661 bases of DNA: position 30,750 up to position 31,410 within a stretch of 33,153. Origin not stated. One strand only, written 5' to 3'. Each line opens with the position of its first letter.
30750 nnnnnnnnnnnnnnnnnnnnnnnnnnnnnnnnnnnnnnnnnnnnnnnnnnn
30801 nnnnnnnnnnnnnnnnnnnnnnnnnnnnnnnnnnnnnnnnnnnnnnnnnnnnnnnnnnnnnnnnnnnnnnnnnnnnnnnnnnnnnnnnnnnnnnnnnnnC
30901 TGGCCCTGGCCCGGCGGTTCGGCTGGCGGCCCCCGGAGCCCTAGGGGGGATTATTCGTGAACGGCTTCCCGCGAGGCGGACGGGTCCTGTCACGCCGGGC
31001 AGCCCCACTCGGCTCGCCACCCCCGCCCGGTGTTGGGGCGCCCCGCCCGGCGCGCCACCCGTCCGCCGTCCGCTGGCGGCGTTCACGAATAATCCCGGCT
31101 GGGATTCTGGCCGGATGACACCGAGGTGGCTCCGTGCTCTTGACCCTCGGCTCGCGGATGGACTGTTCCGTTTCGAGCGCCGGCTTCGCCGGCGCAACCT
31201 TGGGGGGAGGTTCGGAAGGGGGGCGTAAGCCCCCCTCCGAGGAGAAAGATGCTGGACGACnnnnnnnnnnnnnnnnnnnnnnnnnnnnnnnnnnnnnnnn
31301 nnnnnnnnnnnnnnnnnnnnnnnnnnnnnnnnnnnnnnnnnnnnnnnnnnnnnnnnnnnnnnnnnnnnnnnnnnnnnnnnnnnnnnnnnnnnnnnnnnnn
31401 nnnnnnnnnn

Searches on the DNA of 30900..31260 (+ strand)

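Call 24: search_rna_families(source=window, start=31150, end=31260, threshold=evalue, max_evalue=10)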
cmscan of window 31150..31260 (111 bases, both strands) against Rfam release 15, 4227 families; matches with E-value up to 10: 9.
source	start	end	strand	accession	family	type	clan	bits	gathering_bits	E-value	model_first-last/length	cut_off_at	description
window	31207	31242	-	RF01798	g2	Gene;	-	21.3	70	0.068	1-67/67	no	G2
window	31160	31256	+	RF02902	AaHKsRNA22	Gene; sRNA;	-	15.2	39.8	0.53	1-101/101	no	Aggregatibacter sRNA 22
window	31230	31248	-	RF00502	TCV_Pr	Cis-reg;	-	13.6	40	2.4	6-28/34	no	Turnip crinkle virus (TCV) core promoter hairpin (Pr)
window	31194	31249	+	RF03147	RAGATH-10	Gene; sRNA;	-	11.8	41.2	5.9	1-82/82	no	RAGATH-10 RNA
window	31150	31247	+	RF02809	RsmW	Gene; sRNA;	CL00106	11.5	52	4.2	32-124/124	5'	RsmW RNA family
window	31213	31241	-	RF01675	CrcZ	Gene; sRNA;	-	9.8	95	0.5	338-366/398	no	Pseudomonas sRNA CrcZ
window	31150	31239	-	RF02357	RNaseP-T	Gene; ribozyme;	CL00002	9.2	60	3.4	16-129/208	3'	RNaseP truncated form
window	31173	31195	+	RF01670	P17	Gene; sRNA;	-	8.1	45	2.9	85-107/282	no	Pseudomonas sRNA P17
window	31150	31220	+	RF00495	IRES_Hsp70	Cis-reg; IRES;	-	7.2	80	4.6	146-216/216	5'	Heat shock protein 70 (Hsp70) internal ribosome entry site (IRES)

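Call 29: build_rna_model(alignment_id=A2, structure=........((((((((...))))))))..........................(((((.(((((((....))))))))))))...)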
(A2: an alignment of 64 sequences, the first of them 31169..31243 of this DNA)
Model R1 built from alignment A2 (64 sequences, 85 columns); structure: as given.
model positions 77; base pairs 20; branch points 1; effective number of sequences 1.66; information 0.734 bits per position. Calibrated on 0.2 Mb of random sequence (short: E-values are rough).
structure used (alignment columns):
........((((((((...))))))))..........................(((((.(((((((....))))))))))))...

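Call 30: search_with_rna_model(model_id=R1, source=window, filters=off, max_evalue=10, show_alignments=8)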
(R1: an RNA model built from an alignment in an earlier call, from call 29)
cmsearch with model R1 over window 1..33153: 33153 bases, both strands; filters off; matches with E-value up to 10: 79.
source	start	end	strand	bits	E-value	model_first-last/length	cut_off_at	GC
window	31169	31243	+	87.7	3.5e-16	1-77/77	no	0.72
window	2811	2889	+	41.6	5.2e-07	1-77/77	no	0.78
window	16701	16761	+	39.8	1.2e-06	1-77/77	no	0.74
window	9288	9348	+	38.3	2.3e-06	1-77/77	no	0.72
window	9265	9349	-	17.8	0.027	1-77/77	no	0.72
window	2859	2886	-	17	0.039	47-74/77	no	0.79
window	16731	16758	-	17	0.039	47-74/77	no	0.79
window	14066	14103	+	16.8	0.044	36-74/77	no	0.82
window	31212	31240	-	14.2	0.14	47-74/77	no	0.72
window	11223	11287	+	14.2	0.14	1-77/77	no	0.66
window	5915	5973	+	14.1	0.15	1-77/77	no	0.78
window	31177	31195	-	13.7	0.18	9-27/77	no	0.89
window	13495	13555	+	12.8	0.28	1-77/77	no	0.8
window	30915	30977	+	11.3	0.53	1-77/77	no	0.71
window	27073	27144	-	10.8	0.68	1-77/77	no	0.71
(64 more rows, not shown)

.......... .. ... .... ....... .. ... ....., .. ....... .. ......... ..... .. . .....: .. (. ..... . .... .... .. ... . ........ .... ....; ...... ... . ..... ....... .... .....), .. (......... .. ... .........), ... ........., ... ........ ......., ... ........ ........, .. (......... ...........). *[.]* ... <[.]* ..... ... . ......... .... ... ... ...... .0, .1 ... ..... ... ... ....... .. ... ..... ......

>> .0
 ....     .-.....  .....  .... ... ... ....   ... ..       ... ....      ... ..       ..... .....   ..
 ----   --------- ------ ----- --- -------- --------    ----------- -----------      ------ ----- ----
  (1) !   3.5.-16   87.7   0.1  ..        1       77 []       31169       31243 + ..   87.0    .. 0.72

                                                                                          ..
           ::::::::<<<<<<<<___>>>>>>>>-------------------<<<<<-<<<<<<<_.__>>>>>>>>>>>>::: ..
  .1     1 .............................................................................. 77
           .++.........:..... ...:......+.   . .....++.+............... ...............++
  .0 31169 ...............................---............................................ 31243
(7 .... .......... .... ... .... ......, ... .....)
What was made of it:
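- Checked: Copy 4 has a 4-nt loop, which that pattern misses, but the covariance model finds it at 87.7 bits (call 30).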

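Call 31: search_with_rna_model(model_id=R1, sources=[L001, L002, L003, L004, L005, L006, L007, L008, L009, L010, L011, L012, L013, L014, L015, L016, L017, L018, L019, L020, L021, L022, L023, L024, L025, L026, L027, L028, L029, L030, L031, L032, L033, L034, L035, L036, L037, L038, L039, L040, L041, L042, L043, L044, L045, L046, L047, L048, L049, L050, L051, L052, L053, L054, L055, L056, L057, L058, L059, L060, L061, L062, L063, L064, L065, L066, L067, L068, L069, L070, L071, L072, L073, L074, L075, L076, L077, L078, L079, L080, L081, L082, L083, L084, L085, L086, L087, L088, L089, L090, L091, L092, L093, L094, L095, L096, L097, L098, L099, L100], max_evalue=0.01)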
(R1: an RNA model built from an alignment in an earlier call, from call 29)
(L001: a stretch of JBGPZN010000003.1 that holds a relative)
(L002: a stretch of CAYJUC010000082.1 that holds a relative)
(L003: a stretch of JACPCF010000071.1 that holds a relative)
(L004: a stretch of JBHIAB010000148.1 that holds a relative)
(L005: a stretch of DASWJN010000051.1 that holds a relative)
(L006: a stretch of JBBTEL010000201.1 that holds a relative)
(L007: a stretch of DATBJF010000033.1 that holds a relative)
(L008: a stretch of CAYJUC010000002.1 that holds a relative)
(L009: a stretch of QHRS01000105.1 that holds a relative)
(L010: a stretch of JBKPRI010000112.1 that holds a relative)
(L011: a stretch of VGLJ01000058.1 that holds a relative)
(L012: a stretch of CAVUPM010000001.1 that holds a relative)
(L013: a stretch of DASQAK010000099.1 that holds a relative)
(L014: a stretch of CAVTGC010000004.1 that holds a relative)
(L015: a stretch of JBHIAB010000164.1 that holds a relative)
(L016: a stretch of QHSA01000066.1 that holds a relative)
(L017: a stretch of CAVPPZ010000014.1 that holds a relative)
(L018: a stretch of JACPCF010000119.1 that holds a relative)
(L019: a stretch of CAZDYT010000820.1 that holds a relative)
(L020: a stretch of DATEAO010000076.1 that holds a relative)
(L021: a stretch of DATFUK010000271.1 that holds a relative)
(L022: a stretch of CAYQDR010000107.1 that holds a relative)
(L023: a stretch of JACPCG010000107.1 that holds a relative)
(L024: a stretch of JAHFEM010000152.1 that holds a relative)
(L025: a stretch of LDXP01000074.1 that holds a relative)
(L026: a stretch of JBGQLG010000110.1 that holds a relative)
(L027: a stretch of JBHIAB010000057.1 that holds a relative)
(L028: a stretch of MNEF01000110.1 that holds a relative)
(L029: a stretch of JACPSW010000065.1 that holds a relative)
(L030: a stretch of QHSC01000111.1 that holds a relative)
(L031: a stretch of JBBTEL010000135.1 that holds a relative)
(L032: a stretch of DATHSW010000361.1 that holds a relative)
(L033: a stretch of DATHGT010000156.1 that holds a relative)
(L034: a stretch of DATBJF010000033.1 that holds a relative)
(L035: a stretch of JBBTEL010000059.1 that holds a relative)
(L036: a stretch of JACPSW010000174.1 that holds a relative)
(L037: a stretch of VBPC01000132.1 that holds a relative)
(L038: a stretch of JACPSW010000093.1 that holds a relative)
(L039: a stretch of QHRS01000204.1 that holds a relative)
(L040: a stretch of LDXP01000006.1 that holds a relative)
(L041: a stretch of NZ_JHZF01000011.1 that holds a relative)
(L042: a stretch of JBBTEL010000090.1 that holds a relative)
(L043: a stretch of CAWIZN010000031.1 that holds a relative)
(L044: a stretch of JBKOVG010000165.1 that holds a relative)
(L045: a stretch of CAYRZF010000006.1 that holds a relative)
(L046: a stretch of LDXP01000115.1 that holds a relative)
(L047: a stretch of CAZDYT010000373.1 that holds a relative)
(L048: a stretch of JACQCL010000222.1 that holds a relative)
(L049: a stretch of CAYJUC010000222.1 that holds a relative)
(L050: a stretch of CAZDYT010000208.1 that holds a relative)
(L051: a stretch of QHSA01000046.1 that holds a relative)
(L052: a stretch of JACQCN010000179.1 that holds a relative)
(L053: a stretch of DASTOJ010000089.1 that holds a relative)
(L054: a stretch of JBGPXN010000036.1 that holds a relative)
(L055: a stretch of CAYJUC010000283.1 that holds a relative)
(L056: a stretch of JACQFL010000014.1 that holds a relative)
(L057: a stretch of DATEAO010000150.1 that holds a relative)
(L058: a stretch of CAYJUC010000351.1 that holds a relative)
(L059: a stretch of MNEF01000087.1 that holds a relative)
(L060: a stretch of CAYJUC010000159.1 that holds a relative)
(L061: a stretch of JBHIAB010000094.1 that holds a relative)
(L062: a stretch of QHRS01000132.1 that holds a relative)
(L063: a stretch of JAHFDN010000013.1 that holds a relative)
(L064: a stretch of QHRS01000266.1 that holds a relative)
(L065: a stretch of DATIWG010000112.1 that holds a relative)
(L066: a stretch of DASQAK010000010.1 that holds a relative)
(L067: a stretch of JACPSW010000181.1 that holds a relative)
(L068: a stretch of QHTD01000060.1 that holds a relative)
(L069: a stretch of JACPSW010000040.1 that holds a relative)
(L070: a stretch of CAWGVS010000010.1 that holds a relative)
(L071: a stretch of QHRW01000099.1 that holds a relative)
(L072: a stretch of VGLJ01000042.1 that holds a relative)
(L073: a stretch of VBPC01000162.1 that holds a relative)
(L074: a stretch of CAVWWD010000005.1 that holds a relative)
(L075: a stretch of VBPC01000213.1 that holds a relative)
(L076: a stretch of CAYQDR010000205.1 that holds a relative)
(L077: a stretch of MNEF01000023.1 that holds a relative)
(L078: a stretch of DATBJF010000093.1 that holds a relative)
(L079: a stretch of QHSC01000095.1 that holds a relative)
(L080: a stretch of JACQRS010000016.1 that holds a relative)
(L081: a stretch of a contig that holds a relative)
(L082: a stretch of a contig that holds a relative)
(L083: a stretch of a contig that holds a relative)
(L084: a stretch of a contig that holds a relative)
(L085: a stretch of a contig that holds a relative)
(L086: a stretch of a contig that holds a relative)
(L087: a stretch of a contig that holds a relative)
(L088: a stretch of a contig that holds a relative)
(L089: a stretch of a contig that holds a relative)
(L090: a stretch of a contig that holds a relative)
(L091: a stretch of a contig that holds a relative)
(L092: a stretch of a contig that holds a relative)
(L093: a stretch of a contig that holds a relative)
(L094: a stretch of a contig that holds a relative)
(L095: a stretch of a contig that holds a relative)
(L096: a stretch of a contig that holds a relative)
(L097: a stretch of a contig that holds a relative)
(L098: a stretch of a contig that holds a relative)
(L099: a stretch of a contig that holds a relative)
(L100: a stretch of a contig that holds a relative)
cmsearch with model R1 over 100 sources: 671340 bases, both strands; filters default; matches with E-value up to 0.01: 139.
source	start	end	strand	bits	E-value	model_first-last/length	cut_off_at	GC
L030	6406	6483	+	97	1e-16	1-77/77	no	0.71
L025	3995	4070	-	95.5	2e-16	1-77/77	no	0.7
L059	5952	6030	-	94.8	2.8e-16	1-77/77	no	0.71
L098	2555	2634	+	94.5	3.2e-16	1-77/77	no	0.71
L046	6263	6338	-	94.3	3.5e-16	1-77/77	no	0.74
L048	5201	5276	+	94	4e-16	1-77/77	no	0.72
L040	2682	2757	-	93.9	4.2e-16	1-77/77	no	0.75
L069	824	902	-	93.7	4.7e-16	1-77/77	no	0.75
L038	5632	5707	+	92.9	6.7e-16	1-77/77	no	0.72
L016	7199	7277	-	92.8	7.2e-16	1-77/77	no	0.75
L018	3943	4018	-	92.3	8.8e-16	1-77/77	no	0.74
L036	2013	2087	-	92.1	9.6e-16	1-77/77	no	0.75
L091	3048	3123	+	91.7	1.1e-15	1-77/77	no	0.76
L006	1180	1255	+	91.7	1.2e-15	1-77/77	no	0.74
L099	3437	3515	-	91.6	1.2e-15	1-77/77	no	0.75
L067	5960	6035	+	91.4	1.4e-15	1-77/77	no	0.76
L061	1825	1903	-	91.3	1.4e-15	1-77/77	no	0.75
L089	3074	3149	+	91.1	1.5e-15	1-77/77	no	0.75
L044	2467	2544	-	90.9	1.7e-15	1-77/77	no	0.73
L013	374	453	-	90.8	1.7e-15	1-77/77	no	0.76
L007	5594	5672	-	90.8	1.7e-15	1-77/77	no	0.7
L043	5023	5103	+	90.5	2e-15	1-77/77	no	0.74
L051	541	619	+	90.4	2.1e-15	1-77/77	no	0.72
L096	502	575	-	90.3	2.2e-15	1-77/77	no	0.73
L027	45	121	-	90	2.6e-15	1-77/77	no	0.73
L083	2081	2160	-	89.3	3.5e-15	1-77/77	no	0.74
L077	7181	7260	-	89.3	3.6e-15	1-77/77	no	0.76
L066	2745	2822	-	89.2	3.7e-15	1-77/77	no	0.72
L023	6982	7056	-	88.9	4.1e-15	1-77/77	no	0.73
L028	7261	7336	-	88.8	4.3e-15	1-77/77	no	0.68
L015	2587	2663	+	88.8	4.4e-15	1-77/77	no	0.7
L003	7728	7805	+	88.7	4.6e-15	1-77/77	no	0.74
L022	1065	1142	-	88.6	4.9e-15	1-77/77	no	0.74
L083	2951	3028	-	88.5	5.1e-15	1-77/77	no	0.73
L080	6380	6453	-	88.4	5.3e-15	1-77/77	no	0.73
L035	3084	3164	-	88.1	6e-15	1-77/77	no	0.68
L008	6668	6745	+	87.9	6.7e-15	1-77/77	no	0.77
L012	3779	3853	+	87.6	7.7e-15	1-77/77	no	0.77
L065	1613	1686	+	87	9.8e-15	1-77/77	no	0.76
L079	7269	7346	-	86.7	1.1e-14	1-77/77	no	0.72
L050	4037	4116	-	86.3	1.3e-14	1-77/77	no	0.76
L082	1940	2013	-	86.2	1.5e-14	1-77/77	no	0.76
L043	1355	1438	+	85.7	1.8e-14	1-77/77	no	0.74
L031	1683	1758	-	85.7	1.8e-14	1-77/77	no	0.71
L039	3723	3796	-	85.6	1.8e-14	1-77/77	no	0.76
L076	2236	2310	+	85.6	1.9e-14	1-77/77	no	0.76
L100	3773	3851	+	85.4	2e-14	1-77/77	no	0.76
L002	4593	4671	+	85.2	2.3e-14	1-77/77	no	0.71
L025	1895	1969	-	84.6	3e-14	1-77/77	no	0.75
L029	5553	5628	-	84.3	3.5e-14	1-77/77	no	0.75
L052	4891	4966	-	84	3.9e-14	1-77/77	no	0.76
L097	2558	2636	-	83.2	5.8e-14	1-77/77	no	0.67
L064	4867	4942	+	82.7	7.2e-14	1-77/77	no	0.78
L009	1647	1721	-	82.1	9.5e-14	1-77/77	no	0.73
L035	840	918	+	81.9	1e-13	1-77/77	no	0.72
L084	673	745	-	80.7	1.8e-13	1-77/77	no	0.73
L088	4659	4737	+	79.8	2.7e-13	1-77/77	no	0.78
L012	7844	7917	+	79.1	3.8e-13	1-77/77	no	0.72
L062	1019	1094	-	78.6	4.6e-13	1-77/77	no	0.71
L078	5783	5854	-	76.1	1.5e-12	1-77/77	no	0.72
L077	1896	1974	+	72.2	8.7e-12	1-77/77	no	0.72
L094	534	606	-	71.5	1.2e-11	1-77/77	no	0.77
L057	4449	4523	-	69.5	2.9e-11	1-77/77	no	0.71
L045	6621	6717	+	68.8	4.2e-11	1-77/77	no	0.72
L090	4486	4559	-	68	6e-11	1-77/77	no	0.81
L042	3151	3246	+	65.4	2e-10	1-77/77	no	0.75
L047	2119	2194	-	57.2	8.3e-09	1-77/77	no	0.7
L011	6667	6730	-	55.6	1.7e-08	1-77/77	no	0.77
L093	683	764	-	55.2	2.1e-08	1-77/77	no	0.77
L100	3575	3650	+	54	3.6e-08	1-77/77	no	0.68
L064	101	179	+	54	3.6e-08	1-77/77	no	0.75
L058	406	463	+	53.1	5.3e-08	1-77/77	no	0.71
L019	1918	1985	-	52.4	7.4e-08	1-77/77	no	0.71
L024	1456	1531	-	52.4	7.6e-08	1-77/77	no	0.7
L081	2217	2288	+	52.2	8.2e-08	1-77/77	no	0.74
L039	3868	3946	-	52.2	8.2e-08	1-77/77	no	0.73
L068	4268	4336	+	51.4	1.2e-07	1-77/77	no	0.64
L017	4579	4666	+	50.5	1.8e-07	1-77/77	no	0.68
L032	1921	1979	+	50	2.3e-07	1-77/77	no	0.66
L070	5690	5761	+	47.9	5.9e-07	1-77/77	no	0.76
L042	2273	2341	-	47.5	7e-07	1-77/77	no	0.75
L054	4657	4730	+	46.5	1.1e-06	1-77/77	no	0.82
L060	203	285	-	44.5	2.8e-06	1-77/77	no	0.78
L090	5425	5504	-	44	3.4e-06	1-77/77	no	0.73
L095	3205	3278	-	43.1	5.2e-06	1-77/77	no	0.78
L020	1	41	+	42.9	5.9e-06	36-77/77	5'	0.73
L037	7210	7286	-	42.2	7.9e-06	1-77/77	no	0.74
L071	4705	4817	-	42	8.8e-06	1-77/77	no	0.76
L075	882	944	+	41.9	9.2e-06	1-77/77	no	0.73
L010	4188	4254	+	41.7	9.9e-06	1-77/77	no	0.84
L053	7917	7985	-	41.1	1.3e-05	1-77/77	no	0.78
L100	3674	3749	+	40.9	1.4e-05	1-77/77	no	0.67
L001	4611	4675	-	40.7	1.6e-05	1-77/77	no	0.77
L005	941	1020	+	39.8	2.4e-05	1-77/77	no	0.79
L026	2792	2863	-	39.6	2.6e-05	1-77/77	no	0.75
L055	5318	5350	-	39.1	3.2e-05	42-74/77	no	0.7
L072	1873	1937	+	39.1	3.3e-05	1-77/77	no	0.74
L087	1504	1576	-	39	3.4e-05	1-77/77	no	0.79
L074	1322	1386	+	38.8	3.7e-05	1-77/77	no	0.78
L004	7268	7338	-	38.7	4e-05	1-77/77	no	0.65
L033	7777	7849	-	38.3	4.8e-05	1-77/77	no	0.71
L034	598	710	-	38.1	5.2e-05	1-77/77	no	0.72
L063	5129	5192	-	37.8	5.9e-05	1-77/77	no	0.66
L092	51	115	-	37.5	6.9e-05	1-77/77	no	0.8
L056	7382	7435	+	37.4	7.2e-05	1-77/77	no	0.74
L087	1604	1675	-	37.1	8.2e-05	1-77/77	no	0.78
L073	3304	3368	-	37.1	8.4e-05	1-77/77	no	0.8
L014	7753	7817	+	36.4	0.00011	1-77/77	no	0.74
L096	1806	1890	-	36.4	0.00011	1-77/77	no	0.76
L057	4800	4875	+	36.3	0.00012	1-77/77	no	0.63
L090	5397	5424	-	35.5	0.00017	47-74/77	no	0.75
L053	7877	7904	-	35.5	0.00017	47-74/77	no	0.75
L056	7465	7492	+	35.5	0.00017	47-74/77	no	0.75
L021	873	900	-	34.4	0.00029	47-74/77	no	0.79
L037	7177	7204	-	34.4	0.00029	47-74/77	no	0.79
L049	6657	6688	-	34.2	0.00032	42-74/77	no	0.72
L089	4872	4914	-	34.1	0.00033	1-77/77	no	0.67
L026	2753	2780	-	34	0.00033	47-74/77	no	0.71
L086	2566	2643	+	33.3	0.00047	1-77/77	no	0.81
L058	322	392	+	32.8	0.00059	1-77/77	no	0.75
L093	657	682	-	32.4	0.0007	48-73/77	no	0.81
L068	2721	2766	+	31.8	0.00093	1-77/77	no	0.61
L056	286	356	-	31.7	0.00097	1-77/77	no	0.7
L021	906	983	-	31.5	0.001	1-77/77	no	0.74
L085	1970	2023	+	31.2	0.0012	1-77/77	no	0.8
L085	2052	2080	+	30.7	0.0015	47-74/77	no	0.76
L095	3174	3204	-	30.7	0.0015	44-74/77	no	0.74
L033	7739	7772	-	30.3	0.0019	42-74/77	no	0.76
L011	6732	6776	-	30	0.0021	1-77/77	no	0.78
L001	4676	4724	-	29.9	0.0022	1-77/77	no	0.71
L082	1756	1783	-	29.9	0.0022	46-74/77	no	0.75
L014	7698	7736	+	29.7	0.0024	1-77/77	no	0.69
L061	599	644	-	29.1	0.0032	1-77/77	no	0.7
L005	1021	1044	+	29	0.0033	49-72/77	no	0.79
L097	2602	2667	+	29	0.0033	1-77/77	no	0.73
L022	1064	1141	+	28.4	0.0044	1-77/77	no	0.73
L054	4731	4754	+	27.9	0.0056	49-72/77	no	0.83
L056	405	472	-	27.3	0.0072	1-77/77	no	0.75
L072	1825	1872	+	27.2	0.0077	1-77/77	no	0.71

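Call 36: search_with_rna_model(model_id=R1, sources=[L101, L102, L103, L104, L105, L106, L107, L108, L109, L110, L111, L112, L113, L114, L115, L116, L117, L118, L119, L120, L121, L122, L123, L124, L125, L126, L127, L128, L129, L130, L131, L132, L133, L134, L135, L136, L137, L138, L139, L140, L141, L142, L143, L144, L145, L146, L147, L148, L149, L150, L151, L152, L153, L154, L155, L156, L157, L158, L159, L160, L161, L162, L163, L164, L165, L166, L167, L168, L169, L170, L171, L172, L173, L174, L175, L176, L177, L178, L179, L180, L181, L182, L183, L184, L185, L186, L187, L188, L189, L190], max_evalue=0.05)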
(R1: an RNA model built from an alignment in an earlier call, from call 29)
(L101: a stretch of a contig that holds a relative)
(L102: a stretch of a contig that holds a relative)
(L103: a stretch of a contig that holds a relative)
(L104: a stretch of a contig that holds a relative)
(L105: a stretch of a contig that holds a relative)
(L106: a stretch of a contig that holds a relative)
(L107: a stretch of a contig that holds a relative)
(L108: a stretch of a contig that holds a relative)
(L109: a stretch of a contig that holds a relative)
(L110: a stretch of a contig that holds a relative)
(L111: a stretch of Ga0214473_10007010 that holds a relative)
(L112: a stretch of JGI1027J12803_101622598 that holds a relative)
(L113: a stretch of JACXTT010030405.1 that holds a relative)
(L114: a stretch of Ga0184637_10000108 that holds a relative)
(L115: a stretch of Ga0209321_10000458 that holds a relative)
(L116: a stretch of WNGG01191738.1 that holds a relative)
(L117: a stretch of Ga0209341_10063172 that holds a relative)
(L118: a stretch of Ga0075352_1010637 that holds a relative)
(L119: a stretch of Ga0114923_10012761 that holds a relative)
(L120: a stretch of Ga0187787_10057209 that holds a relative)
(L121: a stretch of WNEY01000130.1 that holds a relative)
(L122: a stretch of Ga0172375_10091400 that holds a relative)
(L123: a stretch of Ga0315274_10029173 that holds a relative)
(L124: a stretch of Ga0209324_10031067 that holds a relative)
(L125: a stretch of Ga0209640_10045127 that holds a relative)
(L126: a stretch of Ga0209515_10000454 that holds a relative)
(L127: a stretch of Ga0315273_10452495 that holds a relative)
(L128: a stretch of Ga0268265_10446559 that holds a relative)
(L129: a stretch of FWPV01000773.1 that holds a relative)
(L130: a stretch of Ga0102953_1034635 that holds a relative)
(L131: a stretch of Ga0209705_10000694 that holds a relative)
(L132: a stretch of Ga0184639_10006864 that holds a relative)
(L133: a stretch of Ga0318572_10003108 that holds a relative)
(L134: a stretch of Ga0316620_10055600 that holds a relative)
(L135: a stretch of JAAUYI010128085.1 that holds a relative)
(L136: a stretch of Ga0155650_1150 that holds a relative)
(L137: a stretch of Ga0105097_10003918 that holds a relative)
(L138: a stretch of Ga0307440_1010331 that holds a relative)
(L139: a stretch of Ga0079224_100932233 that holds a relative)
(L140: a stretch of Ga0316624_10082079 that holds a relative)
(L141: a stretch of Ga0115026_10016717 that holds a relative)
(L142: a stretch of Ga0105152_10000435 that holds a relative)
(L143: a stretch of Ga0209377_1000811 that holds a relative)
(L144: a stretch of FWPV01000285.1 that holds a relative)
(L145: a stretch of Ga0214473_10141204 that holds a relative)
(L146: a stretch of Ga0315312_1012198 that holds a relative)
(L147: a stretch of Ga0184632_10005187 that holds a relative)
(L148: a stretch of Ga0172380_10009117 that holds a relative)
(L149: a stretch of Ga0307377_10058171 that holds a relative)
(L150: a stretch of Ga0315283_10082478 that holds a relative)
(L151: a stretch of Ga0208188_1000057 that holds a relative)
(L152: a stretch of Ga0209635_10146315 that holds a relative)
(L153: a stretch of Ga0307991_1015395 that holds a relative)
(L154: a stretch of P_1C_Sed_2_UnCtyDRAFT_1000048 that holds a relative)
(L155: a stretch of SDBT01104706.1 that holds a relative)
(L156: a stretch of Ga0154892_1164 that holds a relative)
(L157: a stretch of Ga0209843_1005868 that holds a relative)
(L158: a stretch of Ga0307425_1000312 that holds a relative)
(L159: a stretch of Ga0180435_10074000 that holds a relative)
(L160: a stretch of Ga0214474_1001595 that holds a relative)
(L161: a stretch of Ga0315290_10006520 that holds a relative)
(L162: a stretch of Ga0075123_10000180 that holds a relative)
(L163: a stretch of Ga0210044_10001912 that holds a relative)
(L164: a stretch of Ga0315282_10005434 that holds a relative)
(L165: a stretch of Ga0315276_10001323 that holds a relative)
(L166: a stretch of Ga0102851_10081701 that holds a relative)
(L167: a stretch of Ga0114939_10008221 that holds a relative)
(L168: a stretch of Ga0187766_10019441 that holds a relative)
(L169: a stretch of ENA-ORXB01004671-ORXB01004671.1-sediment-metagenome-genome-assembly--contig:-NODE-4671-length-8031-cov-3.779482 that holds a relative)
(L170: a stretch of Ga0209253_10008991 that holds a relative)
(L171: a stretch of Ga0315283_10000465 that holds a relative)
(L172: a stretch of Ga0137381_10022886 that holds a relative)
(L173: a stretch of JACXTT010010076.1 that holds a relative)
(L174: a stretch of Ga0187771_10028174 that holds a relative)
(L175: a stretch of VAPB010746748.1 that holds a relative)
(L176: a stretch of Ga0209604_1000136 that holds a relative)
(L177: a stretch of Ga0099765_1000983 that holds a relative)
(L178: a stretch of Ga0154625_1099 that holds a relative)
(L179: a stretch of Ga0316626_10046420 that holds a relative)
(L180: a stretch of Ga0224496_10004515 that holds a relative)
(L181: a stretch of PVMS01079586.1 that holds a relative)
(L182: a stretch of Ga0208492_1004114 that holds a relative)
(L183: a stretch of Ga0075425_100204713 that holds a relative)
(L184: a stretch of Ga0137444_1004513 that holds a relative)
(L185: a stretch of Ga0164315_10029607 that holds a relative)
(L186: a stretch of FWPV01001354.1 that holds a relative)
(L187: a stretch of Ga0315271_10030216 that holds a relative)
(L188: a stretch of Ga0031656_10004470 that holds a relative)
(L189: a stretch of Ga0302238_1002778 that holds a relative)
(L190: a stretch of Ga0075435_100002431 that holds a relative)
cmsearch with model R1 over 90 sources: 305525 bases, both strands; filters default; matches with E-value up to 0.05: 18.
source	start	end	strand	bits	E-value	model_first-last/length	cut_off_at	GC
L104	724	801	+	95.4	9.7e-17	1-77/77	no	0.72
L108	1951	2026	+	95.2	1.1e-16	1-77/77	no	0.75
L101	2233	2308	-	91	7.2e-16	1-77/77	no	0.76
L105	3802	3876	+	88.6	2.2e-15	1-77/77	no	0.77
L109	1826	1900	-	82.9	2.9e-14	1-77/77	no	0.79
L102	3430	3508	+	82.7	3.2e-14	1-77/77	no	0.77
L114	3323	3399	+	82.3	4e-14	1-77/77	no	0.69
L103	3580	3660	+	81.2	6.5e-14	1-77/77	no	0.74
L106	3764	3843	+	69.1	1.7e-11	1-77/77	no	0.73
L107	6720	6780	+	44.2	1.5e-06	1-77/77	no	0.74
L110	2311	2422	+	41.5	4.9e-06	1-77/77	no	0.71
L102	3475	3539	-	37.1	3.8e-05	1-77/77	no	0.75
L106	3672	3709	-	33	0.00025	38-74/77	no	0.82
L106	3809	3871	-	25.8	0.0067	1-77/77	no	0.75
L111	2134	2156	-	23.9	0.016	55-77/77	5'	0.87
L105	3805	3877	-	23.5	0.019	1-77/77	no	0.77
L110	5207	5283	-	22.8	0.025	1-77/77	no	0.77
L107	6566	6647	-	21.6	0.044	1-77/77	no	0.74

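Call 69: search_rna_families(source=window, start=30900, end=31175, threshold=evalue, max_evalue=1)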
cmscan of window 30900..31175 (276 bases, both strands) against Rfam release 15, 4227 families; matches with E-value up to 1: 0.
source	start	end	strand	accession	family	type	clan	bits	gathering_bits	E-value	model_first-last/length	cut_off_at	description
